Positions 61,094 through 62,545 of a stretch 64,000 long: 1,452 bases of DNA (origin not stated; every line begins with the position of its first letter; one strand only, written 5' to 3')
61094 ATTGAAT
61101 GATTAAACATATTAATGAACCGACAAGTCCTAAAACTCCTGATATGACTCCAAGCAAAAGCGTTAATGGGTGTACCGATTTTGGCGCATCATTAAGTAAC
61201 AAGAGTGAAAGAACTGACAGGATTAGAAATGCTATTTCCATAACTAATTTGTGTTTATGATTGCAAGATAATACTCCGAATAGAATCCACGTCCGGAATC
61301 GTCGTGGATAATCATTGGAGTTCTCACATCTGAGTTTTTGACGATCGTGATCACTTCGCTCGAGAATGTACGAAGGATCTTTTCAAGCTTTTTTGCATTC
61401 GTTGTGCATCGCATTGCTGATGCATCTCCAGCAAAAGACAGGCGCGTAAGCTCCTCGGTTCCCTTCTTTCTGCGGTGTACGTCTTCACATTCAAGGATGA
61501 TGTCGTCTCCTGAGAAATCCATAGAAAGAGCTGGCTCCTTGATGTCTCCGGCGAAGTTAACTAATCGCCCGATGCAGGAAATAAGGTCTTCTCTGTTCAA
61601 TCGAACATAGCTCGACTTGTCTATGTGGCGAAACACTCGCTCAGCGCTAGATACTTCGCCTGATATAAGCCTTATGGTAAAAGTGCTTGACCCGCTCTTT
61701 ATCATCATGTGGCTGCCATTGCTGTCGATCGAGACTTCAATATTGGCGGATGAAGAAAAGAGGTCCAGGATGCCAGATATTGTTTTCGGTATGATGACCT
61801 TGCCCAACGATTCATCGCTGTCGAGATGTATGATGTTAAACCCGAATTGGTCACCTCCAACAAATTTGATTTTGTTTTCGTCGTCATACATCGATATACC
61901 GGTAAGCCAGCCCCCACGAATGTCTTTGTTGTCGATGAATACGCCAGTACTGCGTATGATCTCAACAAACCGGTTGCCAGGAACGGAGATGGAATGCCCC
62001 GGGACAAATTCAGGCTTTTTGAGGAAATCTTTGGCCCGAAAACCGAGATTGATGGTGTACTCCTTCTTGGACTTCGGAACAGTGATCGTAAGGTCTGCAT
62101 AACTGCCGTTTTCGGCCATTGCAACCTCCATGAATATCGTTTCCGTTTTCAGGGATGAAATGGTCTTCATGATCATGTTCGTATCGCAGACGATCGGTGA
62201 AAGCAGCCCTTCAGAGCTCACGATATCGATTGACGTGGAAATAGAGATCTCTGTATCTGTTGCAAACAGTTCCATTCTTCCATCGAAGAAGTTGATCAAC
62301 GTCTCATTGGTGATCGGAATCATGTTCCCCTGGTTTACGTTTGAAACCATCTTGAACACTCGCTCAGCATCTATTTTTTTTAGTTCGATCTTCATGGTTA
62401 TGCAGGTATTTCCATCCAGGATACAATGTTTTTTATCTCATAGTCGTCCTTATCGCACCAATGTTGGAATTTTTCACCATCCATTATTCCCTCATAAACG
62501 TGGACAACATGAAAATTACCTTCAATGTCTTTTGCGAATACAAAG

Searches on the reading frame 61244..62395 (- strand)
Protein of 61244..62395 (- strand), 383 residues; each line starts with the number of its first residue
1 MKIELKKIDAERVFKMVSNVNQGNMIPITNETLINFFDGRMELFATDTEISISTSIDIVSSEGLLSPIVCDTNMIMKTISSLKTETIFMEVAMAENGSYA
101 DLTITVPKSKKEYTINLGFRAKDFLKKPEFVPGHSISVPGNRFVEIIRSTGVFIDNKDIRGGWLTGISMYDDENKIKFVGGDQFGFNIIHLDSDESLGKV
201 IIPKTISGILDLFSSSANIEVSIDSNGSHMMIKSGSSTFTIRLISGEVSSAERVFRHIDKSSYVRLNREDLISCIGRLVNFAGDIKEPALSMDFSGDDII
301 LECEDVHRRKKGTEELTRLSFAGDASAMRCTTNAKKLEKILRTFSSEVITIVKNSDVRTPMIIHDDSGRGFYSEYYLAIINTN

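Call 43: search_protein_families(library=phrogs, proteins=[window:61244-62395:-], max_evalue=0.00001)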
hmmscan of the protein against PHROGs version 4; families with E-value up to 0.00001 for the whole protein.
window:61244-62395:- (383 aa): 1 family
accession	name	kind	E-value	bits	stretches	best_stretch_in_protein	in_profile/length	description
phrog_947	-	DNA, RNA and nucleotide metabolism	1.4e-20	74.6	1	15-373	17-353/368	DNA polymerase processivity factor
